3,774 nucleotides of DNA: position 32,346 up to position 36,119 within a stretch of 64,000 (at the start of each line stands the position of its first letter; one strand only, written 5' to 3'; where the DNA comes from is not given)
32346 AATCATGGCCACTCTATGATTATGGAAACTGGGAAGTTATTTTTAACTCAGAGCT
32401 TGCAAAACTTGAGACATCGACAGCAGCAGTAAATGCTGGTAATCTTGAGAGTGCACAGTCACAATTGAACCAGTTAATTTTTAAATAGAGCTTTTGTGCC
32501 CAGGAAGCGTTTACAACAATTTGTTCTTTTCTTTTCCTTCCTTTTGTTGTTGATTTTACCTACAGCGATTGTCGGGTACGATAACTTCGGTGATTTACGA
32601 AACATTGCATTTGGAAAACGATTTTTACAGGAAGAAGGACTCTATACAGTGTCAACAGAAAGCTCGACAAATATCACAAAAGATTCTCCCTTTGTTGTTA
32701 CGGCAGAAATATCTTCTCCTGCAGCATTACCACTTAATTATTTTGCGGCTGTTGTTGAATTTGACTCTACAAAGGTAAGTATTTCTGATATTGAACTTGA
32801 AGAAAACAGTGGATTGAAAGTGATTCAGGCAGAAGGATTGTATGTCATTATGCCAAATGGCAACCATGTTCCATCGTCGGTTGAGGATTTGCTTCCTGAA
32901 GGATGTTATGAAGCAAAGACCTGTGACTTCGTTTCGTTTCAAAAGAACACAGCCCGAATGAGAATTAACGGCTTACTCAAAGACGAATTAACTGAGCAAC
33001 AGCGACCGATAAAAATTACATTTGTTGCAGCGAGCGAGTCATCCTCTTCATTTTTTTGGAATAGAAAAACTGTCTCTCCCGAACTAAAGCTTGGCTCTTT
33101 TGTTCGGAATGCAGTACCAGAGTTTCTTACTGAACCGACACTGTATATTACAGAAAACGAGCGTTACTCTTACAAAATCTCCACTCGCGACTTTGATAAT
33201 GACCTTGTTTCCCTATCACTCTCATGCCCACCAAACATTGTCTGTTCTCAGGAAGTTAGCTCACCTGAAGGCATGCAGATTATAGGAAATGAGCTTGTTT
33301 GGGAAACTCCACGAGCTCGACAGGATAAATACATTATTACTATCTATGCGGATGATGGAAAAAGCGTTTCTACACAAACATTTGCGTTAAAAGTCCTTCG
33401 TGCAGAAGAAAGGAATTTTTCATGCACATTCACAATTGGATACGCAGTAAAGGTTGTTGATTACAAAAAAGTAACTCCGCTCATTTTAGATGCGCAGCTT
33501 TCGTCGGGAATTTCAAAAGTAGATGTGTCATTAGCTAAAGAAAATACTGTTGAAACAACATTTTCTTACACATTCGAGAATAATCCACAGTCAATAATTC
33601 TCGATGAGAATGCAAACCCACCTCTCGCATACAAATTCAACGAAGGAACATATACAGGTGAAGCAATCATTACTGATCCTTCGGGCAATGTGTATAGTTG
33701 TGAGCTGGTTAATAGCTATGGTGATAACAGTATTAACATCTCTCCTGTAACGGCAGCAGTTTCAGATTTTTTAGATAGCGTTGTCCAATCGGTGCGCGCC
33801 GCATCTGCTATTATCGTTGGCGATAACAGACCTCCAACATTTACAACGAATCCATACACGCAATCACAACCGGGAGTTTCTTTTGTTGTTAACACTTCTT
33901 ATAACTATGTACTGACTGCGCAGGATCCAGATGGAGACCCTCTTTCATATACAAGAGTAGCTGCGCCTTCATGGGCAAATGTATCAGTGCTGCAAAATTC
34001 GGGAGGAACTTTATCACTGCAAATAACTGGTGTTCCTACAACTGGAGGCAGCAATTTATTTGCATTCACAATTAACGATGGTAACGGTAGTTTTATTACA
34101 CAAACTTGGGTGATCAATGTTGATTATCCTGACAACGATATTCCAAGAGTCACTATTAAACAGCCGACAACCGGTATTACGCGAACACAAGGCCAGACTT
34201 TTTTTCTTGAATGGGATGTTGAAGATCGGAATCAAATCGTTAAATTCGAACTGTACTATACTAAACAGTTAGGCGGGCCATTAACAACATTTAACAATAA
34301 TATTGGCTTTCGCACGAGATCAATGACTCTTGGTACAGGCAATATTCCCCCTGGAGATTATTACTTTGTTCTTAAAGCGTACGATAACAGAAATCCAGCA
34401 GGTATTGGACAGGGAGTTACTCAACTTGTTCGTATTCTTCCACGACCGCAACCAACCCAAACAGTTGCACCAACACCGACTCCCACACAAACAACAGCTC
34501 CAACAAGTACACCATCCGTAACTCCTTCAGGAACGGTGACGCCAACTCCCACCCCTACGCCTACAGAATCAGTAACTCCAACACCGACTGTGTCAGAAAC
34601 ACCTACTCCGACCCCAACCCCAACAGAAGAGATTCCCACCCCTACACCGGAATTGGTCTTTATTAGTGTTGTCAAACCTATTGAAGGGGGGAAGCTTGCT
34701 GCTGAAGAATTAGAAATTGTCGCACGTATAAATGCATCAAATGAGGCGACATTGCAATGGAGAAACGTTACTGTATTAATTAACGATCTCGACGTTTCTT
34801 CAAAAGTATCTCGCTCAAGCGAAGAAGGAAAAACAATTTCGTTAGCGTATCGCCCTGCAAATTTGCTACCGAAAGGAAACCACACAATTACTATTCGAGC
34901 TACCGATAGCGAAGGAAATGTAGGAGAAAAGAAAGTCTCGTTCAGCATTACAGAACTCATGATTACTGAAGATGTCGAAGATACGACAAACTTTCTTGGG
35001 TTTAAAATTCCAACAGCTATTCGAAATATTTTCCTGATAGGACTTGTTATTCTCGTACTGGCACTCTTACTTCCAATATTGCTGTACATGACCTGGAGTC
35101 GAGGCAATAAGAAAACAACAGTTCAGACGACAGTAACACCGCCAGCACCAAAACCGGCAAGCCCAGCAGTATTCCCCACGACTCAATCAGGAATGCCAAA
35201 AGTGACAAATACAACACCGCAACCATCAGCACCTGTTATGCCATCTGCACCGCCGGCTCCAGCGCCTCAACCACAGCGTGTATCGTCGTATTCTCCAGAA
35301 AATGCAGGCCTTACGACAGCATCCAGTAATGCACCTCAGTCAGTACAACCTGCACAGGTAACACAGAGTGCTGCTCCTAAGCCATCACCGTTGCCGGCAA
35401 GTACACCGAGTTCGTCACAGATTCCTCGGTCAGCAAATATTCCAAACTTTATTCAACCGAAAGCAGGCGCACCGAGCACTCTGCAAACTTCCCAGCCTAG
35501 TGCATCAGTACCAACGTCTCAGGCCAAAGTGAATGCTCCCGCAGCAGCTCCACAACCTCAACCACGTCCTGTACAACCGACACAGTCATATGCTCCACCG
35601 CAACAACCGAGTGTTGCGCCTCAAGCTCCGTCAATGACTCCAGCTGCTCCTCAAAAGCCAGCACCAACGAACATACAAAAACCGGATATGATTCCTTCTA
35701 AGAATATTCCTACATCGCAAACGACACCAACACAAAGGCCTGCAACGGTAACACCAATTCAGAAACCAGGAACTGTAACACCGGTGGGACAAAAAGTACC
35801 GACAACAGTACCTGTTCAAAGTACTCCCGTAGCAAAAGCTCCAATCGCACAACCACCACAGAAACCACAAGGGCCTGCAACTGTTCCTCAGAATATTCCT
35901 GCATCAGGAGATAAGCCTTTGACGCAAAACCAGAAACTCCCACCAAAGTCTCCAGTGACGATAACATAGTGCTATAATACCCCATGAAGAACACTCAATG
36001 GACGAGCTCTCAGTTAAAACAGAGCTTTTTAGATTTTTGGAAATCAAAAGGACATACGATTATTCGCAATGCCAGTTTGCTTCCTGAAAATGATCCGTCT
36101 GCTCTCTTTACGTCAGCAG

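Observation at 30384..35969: Sortase / SBP-like / giant cadherin-like surface-protein operon with a non-canonical substrate architecture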

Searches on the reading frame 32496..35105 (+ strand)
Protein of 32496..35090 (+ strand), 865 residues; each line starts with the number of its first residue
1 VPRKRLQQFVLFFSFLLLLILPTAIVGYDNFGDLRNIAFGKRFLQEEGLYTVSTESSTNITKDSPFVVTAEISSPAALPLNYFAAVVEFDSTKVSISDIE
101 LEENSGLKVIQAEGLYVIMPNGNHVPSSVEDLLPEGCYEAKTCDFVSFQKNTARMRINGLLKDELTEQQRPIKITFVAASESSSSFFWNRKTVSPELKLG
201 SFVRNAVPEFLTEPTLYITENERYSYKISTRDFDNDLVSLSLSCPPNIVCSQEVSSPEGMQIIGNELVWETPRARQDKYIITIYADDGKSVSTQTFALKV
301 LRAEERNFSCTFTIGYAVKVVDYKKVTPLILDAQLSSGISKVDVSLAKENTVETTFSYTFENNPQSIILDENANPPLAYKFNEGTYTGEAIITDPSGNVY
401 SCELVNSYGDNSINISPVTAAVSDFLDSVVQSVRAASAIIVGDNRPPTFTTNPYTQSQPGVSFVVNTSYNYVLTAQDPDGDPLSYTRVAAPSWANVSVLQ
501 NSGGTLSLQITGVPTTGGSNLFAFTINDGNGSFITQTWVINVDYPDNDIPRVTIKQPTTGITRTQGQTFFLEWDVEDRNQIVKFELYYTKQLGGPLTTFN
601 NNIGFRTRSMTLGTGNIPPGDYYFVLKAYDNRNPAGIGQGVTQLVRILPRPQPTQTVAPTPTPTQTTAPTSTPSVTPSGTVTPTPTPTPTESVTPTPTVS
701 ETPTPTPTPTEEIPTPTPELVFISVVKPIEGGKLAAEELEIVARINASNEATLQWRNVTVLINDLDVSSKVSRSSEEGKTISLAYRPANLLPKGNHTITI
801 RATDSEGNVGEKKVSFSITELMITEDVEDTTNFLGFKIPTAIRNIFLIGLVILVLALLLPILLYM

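Call 41: find_homologous_proteins(query=window:32496-35090:+)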
Query window:32496-35090:+ (865 aa): 15 proteins with E <= 0.001 among 8000 candidates.
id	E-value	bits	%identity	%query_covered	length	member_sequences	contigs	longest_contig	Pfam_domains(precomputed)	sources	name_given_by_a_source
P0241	0.0e+0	1919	100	100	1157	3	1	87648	PF17963.8,PF17892.8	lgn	-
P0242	0.0e+0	1539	78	98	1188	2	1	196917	PF17963.8,PF17892.8,PF17957.8,PF19077.7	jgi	jgi:hypothetical protein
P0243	1.6e-298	1011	53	100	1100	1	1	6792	PF05345.19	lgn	-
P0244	1.8e-294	997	54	75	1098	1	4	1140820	-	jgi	jgi:hypothetical protein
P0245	1.6e-239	815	45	100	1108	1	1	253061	PF17963.8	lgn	-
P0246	7.0e-234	797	46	97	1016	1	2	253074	-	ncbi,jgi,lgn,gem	-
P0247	8.9e-223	760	42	98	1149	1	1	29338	-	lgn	-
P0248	3.9e-218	745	47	73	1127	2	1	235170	-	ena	-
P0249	4.8e-217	741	46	73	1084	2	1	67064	-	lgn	-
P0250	3.9e-216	738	46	73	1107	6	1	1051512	-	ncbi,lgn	-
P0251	2.2e-210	719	46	75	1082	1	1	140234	PF17963.8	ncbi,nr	ncbi:hypothetical protein IT418_03840 [bacterium]|nr:hypothetical protein [bacterium]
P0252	6.8e-209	714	46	75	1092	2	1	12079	-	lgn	-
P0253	1.4e-202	693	46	73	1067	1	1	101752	-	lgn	-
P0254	1.8e-198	680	42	73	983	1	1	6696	-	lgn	-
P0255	1.0e-17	82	33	16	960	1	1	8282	PF17963.8,PF17892.8,PF18957.7,PF17803.8,PF05345.19,PF00041.28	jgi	jgi:hypothetical protein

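Call 58: predict_structure(alignment_id=A4)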
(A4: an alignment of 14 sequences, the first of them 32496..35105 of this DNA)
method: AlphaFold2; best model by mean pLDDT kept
length: 870 residues; sequences in the alignment: 14
mean_pLDDT: 75.7   pTM: 0.51
mean pLDDT of the five models: 75.7, 75.0, 74.0, 73.1, 70.7
residues with pLDDT >= 90: 157; 70-90: 508; 50-70: 73; < 50: 132
segments of 3 or more residues with pLDDT < 50: 20-39, 409-436, 654-668, 670-676, 678-685, 687-718, 822-838, 868-870
pLDDT, mean of each block of 10 residues (from residue 1): 53 57 45 44 74 87 91 84 90 89 82 85 81 83 81 91 86 90 81 86 82 83 90 87 78 72 91 83 87 86 79 80 86 89 91 92 91 90 89 88 69 28 28 50 86 88 88 88 76 80 81 85 79 79 80 79 85 87 90 79 88 85 89 80 82 49 41 38 40 32 35 40 77 74 84 91 85 89 84 82 84 76 38 49 65 74 58
secondary structure, 60 per line:
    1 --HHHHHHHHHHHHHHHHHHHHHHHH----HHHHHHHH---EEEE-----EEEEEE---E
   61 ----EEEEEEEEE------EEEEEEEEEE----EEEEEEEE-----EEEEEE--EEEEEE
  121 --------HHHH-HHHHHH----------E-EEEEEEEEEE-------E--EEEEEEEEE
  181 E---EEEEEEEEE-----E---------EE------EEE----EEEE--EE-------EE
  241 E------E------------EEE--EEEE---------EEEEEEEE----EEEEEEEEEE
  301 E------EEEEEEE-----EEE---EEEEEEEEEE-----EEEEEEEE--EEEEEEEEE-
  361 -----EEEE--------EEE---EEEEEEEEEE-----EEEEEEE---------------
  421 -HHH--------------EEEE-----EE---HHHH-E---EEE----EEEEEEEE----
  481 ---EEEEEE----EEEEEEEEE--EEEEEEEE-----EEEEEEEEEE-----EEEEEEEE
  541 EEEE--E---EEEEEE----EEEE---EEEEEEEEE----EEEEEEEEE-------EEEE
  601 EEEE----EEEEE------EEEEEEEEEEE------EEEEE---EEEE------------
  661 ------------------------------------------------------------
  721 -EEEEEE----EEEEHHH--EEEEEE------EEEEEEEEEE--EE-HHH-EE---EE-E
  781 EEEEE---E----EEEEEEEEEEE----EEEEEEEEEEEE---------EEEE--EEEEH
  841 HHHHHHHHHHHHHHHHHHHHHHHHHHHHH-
elements in order (helices of 4 or more, strands of 3 or more residues): H3-26 H31-38 E42-45 E51-56 E65-73 E80-89 E94-101 E107-112 E115-120 H129-132 H134-139 E152-161 E172-181 E185-193 E217-219 E224-227 E239-241 E261-263 E266-269 E279-286 E291-301 E308-314 E320-322 E326-335 E341-348 E351-359 E366-369 E378-380 E384-393 E399-405 E439-442 H453-456 E462-464 E469-476 E484-489 E494-502 E505-512 E518-527 E533-544 E551-556 E561-564 E568-576 E581-589 E597-604 E609-613 E620-630 E637-641 E645-648 E722-727 E732-735 E741-746 E753-762 E780-785 E794-804 E809-820 E830-833 E836-839 H840-869

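Call 60: fold_search(model_id=the predicted structure, library=pdb)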
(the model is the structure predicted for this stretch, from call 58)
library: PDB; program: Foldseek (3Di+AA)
matches with E <= 10: 1985; with E <= 0.001: 380
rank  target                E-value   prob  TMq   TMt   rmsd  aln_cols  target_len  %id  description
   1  3b43                  3.1e-18  1.00  0.11  0.16  55.2       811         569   11  I-band fragment I65-I70 from titin (released 2008-01-22)
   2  3dmk_A                3.6e-16  1.00  0.15  0.16  31.0       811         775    8  Crystal structure of Down Syndrome Cell Adhesion Molecule (DSCAM) isoform 1.30.30, N-terminal eight Ig domains (released 2008-10-07)
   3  8k53_A                4.0e-16  1.00  0.10  0.11  45.8       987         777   10  Structure of the Dimeric Human CNTN2 Ig 1-6-FNIII 1-2 Domain in an Asymmetric State (released 2023-12-06)
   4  9ijj_C                5.8e-14  1.00  0.10  0.10  48.9       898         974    8  In situ structure of the central apparatus in mouse sperm axoneme. (released 2025-06-04)
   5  7ok5_B                1.2e-13  1.00  0.12  0.15  27.4       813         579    9  Crystal structure of mouse neurofascin 155 immunoglobulin domains (released 2022-12-14)
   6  7sqc_2A               1.7e-13  1.00  0.11  0.12  62.5       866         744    8  Ciliary C1 central pair apparatus isolated from Chlamydomonas reinhardtii (released 2022-04-13)
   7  4pbx                  3.5e-13  1.00  0.11  0.16  48.2       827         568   10  Crystal structure of the six N-terminal domains of human receptor protein tyrosine phosphatase sigma (released 2014-11-12)
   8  7r5k_10               3.7e-13  1.00  0.13  0.07  43.3       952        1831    8  Human nuclear pore complex (constricted) (released 2022-06-22)
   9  7s62                  4.4e-13  1.00  0.17  0.13  26.8       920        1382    8  Locally refined protomer structure of native-form oocyte/egg Alpha-2-Macroglobulin (A2Moo) tetramer (released 2022-01-05)
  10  3hs0_A                5.3e-13  1.00  0.17  0.21  22.4       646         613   11  Cobra Venom Factor (CVF) in complex with human factor B (released 2009-07-07)
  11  9ijj_O                6.2e-13  1.00  0.10  0.07  73.1      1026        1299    7  In situ structure of the central apparatus in mouse sperm axoneme. (released 2025-06-04)
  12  9u62_E                6.5e-13  1.00  0.18  0.13  24.1       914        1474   10  AP pathways C3 convertase C3bBbP and C3 complex (released 2026-01-14)
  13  7sqc_2B               7.4e-13  1.00  0.12  0.14  61.4       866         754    9  Ciliary C1 central pair apparatus isolated from Chlamydomonas reinhardtii (released 2022-04-13)
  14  8a0y_A                7.8e-13  1.00  0.11  0.16  36.8       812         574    9  Crystal structure of mouse contactin 2 immunoglobulin domains (released 2023-11-01)
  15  3q2w_A                9.4e-13  1.00  0.10  0.15  54.2       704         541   13  Crystal structure of mouse N-cadherin ectodomain (released 2011-02-23)
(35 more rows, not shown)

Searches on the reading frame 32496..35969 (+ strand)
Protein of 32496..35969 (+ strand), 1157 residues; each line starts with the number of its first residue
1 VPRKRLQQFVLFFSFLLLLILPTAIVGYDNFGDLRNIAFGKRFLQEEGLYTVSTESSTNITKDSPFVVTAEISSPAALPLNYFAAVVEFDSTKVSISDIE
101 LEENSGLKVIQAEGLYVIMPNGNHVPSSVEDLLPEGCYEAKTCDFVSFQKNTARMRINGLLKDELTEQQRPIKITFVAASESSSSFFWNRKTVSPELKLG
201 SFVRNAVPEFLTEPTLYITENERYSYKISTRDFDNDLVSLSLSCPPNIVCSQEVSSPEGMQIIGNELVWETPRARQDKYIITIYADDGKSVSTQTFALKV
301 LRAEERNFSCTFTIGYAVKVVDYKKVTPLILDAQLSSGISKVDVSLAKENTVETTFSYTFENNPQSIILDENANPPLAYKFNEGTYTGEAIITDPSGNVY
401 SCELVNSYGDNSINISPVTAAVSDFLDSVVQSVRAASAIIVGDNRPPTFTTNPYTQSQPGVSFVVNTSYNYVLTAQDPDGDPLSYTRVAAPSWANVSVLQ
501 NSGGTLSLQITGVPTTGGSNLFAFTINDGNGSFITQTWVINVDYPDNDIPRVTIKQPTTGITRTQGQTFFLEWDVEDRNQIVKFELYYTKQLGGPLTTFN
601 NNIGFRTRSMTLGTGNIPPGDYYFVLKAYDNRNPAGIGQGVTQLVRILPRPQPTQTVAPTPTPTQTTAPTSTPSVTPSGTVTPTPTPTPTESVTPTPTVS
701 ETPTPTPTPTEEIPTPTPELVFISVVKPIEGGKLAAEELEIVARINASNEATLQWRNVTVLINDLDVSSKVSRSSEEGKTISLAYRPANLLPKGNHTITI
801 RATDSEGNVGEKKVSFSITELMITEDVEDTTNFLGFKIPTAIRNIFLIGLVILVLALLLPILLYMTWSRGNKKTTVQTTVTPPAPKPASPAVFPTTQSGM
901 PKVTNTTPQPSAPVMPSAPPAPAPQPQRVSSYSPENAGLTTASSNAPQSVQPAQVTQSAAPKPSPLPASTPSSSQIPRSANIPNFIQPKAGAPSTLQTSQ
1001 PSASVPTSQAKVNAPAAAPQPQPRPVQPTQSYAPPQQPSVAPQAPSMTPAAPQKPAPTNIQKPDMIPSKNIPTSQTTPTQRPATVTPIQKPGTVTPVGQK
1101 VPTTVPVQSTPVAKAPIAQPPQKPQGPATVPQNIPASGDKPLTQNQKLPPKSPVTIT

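Call 3: search_protein_families(library=pfam, proteins=[window:32496-35969:+], max_evalue=0.1)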
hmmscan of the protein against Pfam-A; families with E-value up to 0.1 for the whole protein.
window:32496-35969:+ (1157 aa): 8 families
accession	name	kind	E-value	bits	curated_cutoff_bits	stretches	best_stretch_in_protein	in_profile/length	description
PF17963.7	Big_9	-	1.2e-05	26.6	23.6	1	444-540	1-88/89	Bacterial Ig domain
PF19077.6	Big_13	-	8.8e-05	23.4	27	1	771-818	52-100/102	Bacterial Ig-like domain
PF17892.7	Cadherin_5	-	0.00063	20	26.5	1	444-542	2-97/98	Cadherin-like domain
PF02494.22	HYR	-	0.0025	18.5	21.7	0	773-811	36-74/81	HYR domain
PF24421.1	Ig_J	-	0.0033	17.9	29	1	782-819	65-102/104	Tip attachment protein J, Ig-like domain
PF15418.12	DUF4625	-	0.029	15.1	27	0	787-818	100-130/131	Domain of unknown function (DUF4625)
PF18981.6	InlK_D3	-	0.087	13.4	25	0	772-812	27-68/75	Internalin K domain (D3/D4)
PF07495.19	Y_Y_Y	-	0.097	13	26.6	0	790-818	34-62/65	Y_Y_Y domain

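Call 4: search_protein_families(library=ncbifam, proteins=[window:32496-35969:+], max_evalue=0.1)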
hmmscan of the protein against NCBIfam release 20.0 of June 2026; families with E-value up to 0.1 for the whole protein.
window:32496-35969:+ (1157 aa): 3 families
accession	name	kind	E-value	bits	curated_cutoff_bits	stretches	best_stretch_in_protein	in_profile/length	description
NF012211.1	tand_rpt_95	domain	1.8e-06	27.8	90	1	471-553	14-94/98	tandem-95 repeat protein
NF047446.1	barrel_OmpL47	domain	0.014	15.8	40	1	787-817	36-67/68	OmpL47-type beta-barrel domain-containing protein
NF033707.1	T9SS_sortase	equivalog_domain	0.046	11.3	420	1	788-820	958-990/1095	type IX secretion system sortase PorU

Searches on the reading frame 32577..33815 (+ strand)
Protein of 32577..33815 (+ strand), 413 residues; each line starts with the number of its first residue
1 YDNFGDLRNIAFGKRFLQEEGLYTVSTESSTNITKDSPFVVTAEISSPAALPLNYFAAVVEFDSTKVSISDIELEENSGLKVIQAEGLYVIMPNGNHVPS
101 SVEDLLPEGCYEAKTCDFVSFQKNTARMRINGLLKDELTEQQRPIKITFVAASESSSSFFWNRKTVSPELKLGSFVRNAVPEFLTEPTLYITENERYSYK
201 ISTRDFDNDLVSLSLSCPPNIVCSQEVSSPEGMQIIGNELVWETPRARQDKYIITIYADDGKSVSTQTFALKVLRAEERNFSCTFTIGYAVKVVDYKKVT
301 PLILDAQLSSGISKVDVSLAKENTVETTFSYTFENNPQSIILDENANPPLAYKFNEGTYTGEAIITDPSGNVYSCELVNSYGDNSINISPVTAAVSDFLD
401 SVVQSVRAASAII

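Call 81: search_protein_representatives(protein=window:32577-33815:+)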
Query: 413 residues. Proteins with E-value up to 0.001 (for the whole library): 257; up to 1e-10: 66; up to 1e-30: 10. The best 150 are listed.
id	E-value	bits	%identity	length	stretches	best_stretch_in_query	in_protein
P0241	4.8e-267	901.6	100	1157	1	1-413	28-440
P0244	1.3e-128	445.9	50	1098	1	1-412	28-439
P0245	1.5e-111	389.8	45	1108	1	2-409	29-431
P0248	9.8e-104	364.0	43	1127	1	1-410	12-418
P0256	4.3e-96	338.9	41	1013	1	3-409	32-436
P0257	2.3e-94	333.2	41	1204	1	3-384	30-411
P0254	1.8e-89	317.1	38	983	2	1-411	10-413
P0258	1.9e-38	149.1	29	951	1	7-381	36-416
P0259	4.4e-38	148.0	30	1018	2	3-411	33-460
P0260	6.4e-35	137.5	31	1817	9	177-275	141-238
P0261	7.5e-28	114.3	33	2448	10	176-293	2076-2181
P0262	1.6e-27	113.2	31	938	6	174-274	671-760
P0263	1.2e-25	107.0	26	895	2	25-392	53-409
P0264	1.3e-25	106.9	27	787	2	47-361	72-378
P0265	1.4e-25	106.8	33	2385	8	166-227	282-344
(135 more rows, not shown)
